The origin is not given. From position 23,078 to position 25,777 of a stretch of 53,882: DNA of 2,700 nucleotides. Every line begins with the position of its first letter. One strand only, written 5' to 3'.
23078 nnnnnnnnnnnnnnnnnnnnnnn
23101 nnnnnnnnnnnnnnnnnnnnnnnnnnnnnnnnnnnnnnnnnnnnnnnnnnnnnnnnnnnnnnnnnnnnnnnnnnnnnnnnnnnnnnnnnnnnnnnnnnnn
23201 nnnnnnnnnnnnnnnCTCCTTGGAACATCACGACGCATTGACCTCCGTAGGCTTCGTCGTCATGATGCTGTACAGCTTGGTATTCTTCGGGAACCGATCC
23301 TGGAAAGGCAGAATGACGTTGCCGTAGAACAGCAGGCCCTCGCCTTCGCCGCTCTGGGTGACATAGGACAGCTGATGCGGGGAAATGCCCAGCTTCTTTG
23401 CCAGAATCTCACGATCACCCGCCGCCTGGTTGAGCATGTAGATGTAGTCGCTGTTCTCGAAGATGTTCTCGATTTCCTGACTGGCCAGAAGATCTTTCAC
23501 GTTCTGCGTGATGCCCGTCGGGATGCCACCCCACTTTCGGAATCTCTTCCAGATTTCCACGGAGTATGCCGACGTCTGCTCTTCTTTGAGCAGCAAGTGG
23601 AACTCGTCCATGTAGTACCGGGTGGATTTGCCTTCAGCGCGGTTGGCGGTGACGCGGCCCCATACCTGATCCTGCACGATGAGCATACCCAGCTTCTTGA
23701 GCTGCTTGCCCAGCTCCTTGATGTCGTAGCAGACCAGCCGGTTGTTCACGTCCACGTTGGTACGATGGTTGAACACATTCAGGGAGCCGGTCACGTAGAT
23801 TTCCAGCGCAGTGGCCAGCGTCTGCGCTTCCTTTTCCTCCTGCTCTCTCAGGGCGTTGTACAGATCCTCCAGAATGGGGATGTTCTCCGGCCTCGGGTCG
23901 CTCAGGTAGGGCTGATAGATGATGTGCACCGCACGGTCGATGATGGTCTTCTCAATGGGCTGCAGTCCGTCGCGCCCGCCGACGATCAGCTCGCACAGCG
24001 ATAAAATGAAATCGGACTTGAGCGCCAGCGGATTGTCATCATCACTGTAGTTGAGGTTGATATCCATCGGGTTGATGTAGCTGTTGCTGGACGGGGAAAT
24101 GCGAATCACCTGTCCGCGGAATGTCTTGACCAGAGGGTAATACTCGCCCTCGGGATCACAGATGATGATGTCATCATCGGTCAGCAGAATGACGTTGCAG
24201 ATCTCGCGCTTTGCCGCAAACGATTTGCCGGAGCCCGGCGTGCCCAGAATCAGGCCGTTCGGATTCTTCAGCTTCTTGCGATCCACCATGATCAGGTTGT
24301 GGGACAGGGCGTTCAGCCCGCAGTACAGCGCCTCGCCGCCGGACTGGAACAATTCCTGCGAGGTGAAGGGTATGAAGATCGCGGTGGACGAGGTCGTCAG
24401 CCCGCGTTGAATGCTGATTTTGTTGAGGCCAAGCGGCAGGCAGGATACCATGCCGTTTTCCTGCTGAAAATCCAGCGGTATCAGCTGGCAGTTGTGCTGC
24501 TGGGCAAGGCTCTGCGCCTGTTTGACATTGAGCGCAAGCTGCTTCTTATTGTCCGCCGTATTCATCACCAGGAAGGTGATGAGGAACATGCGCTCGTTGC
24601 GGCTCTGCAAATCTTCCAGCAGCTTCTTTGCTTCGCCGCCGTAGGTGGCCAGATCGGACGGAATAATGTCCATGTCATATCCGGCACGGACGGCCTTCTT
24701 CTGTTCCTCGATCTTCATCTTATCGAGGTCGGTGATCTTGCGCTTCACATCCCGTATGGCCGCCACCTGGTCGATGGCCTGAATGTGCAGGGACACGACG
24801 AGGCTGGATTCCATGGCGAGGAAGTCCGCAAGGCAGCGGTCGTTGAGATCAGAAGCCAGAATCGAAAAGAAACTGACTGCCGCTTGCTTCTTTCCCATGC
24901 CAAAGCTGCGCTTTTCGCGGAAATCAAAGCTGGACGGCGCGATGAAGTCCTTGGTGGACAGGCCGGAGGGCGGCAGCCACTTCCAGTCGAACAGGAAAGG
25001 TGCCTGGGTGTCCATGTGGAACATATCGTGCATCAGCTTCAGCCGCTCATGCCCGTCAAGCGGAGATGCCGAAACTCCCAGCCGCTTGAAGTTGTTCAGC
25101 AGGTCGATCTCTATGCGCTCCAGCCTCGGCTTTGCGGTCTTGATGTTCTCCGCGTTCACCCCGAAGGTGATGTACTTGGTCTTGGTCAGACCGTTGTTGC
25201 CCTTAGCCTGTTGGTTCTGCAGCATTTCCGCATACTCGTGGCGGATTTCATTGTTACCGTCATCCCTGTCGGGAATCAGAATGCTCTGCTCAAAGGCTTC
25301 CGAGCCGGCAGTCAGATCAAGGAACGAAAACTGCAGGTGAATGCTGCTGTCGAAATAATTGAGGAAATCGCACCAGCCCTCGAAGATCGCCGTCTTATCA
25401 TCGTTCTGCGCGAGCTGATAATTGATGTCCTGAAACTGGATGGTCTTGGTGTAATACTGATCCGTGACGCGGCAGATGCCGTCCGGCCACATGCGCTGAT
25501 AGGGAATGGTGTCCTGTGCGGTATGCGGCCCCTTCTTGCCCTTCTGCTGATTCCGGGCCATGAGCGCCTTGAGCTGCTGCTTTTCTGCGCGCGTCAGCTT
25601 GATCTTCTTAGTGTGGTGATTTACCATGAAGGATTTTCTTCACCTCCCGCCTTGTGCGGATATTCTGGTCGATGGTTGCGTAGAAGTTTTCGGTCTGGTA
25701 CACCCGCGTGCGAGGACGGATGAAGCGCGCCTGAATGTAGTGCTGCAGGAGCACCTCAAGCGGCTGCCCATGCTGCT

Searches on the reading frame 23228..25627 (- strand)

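Call 19: search_protein_families(library=pfam, proteins=[window:23228-25627:-], max_evalue=0.0001)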
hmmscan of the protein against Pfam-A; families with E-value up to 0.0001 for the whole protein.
window:23228-25627:- (799 aa): 3 families
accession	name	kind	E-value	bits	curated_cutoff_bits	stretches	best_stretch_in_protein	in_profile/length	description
PF19044.6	P-loop_TraG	-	3e-09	36.5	25.8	1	450-735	24-319/413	TraG P-loop domain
PF01935.23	DUF87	-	6.6e-08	33.4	23.2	1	458-525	26-94/220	Helicase HerA, central domain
PF12846.13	AAA_10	-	1.4e-05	24.8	27.5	1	448-511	14-81/362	AAA-like domain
